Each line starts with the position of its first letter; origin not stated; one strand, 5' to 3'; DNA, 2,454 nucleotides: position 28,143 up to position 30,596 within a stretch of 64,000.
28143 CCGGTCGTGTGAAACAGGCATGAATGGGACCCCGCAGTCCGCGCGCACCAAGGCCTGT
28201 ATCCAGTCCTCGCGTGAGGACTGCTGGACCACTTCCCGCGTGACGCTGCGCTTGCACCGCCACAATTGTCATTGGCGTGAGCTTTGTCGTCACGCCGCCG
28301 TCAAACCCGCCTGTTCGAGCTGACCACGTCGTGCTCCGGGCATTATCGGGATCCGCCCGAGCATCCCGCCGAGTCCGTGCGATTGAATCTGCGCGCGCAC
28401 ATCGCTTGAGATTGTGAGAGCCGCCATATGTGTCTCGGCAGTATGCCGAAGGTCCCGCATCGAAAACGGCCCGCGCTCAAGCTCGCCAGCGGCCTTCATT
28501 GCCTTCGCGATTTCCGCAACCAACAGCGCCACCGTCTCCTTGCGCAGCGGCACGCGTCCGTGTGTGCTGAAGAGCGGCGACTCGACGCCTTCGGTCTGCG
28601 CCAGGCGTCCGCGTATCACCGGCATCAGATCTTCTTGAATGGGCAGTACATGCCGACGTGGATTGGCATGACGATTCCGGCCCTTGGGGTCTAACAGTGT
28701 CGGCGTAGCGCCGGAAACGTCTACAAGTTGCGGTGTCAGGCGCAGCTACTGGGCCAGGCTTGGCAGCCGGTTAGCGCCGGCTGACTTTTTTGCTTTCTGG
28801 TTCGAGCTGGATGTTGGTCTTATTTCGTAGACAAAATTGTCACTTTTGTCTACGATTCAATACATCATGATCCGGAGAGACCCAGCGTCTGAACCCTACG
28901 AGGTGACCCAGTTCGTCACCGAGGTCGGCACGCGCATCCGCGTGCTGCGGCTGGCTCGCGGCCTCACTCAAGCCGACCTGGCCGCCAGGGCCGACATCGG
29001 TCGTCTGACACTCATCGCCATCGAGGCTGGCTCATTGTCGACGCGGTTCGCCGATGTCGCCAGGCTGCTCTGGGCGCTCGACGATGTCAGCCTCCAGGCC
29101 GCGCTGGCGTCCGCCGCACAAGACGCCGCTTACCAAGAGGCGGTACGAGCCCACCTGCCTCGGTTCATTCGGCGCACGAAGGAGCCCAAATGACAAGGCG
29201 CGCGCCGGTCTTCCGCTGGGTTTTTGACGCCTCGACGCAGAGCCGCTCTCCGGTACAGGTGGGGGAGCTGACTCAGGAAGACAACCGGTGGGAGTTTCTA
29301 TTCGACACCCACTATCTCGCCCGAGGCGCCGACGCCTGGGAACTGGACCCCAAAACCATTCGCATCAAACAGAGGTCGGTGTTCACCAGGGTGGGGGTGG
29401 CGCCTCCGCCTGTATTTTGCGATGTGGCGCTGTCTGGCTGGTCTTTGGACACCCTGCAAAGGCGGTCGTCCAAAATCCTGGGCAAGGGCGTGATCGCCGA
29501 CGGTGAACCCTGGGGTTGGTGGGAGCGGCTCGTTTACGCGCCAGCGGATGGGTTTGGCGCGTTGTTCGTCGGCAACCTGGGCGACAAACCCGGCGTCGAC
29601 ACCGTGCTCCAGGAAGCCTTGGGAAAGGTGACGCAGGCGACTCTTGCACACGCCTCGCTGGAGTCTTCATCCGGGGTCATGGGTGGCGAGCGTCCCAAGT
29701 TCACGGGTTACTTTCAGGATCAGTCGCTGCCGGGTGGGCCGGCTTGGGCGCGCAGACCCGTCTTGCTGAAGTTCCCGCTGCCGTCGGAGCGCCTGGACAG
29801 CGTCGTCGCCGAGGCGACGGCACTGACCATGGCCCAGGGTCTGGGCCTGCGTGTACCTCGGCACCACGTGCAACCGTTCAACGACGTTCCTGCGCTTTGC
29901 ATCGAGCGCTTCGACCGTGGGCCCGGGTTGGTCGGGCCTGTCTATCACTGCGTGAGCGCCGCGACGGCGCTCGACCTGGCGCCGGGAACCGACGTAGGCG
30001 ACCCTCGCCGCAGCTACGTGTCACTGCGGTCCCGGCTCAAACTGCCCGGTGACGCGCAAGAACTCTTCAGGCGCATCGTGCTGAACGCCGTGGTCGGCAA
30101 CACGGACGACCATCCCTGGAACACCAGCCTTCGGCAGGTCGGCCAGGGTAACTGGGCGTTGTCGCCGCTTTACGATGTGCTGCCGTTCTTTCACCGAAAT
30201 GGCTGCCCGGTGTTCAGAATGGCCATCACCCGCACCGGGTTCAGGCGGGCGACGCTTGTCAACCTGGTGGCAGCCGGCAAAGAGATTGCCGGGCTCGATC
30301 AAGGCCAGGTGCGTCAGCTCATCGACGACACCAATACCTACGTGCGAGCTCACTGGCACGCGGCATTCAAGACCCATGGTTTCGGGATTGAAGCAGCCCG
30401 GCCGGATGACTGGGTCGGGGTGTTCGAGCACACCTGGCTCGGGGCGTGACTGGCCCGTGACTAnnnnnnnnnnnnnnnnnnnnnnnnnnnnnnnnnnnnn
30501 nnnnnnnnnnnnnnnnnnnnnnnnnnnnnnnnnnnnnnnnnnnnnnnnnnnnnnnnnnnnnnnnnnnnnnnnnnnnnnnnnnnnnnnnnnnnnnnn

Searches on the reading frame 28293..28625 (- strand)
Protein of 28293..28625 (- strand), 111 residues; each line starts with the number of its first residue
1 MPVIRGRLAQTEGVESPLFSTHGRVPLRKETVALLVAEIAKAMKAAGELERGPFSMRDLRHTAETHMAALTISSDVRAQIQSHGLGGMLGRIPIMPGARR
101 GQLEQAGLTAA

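Call 54: search_protein_families(library=pfam, proteins=[window:28293-28625:-], max_evalue=0.01)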
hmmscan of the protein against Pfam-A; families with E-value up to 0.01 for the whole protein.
window:28293-28625:- (111 aa): 0 families

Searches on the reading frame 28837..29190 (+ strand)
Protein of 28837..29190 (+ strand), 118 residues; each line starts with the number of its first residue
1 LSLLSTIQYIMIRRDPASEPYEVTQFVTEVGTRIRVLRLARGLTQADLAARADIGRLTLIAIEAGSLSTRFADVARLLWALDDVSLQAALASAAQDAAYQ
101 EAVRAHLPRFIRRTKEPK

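Call 54: search_protein_families(library=pfam, proteins=[window:28837-29190:+], max_evalue=0.01)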
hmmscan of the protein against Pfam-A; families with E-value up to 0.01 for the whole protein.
window:28837-29190:+ (118 aa): 4 families
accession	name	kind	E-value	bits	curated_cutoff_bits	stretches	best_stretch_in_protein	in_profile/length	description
PF13560.12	HTH_31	-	7.4e-08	33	27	1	29-80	1-53/64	Helix-turn-helix domain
PF01381.28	HTH_3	-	1.5e-06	28.6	23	1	34-86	1-52/55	Helix-turn-helix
PF12844.13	HTH_19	-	0.00012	22.4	30.2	1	31-66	1-36/64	Helix-turn-helix domain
PF13413.12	HTH_25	-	0.0051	17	24.6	1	35-67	3-35/62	Helix-turn-helix domain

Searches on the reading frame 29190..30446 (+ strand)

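Call 54: search_protein_families(library=pfam, proteins=[window:29190-30446:+], max_evalue=0.01)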
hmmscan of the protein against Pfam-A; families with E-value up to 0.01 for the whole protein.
window:29190-30446:+ (419 aa): 1 family
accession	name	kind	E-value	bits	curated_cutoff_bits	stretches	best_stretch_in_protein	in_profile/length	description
PF07804.18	HipA_C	-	3.7e-31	108.9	30.5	1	164-389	3-213/213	HipA-like C-terminal domain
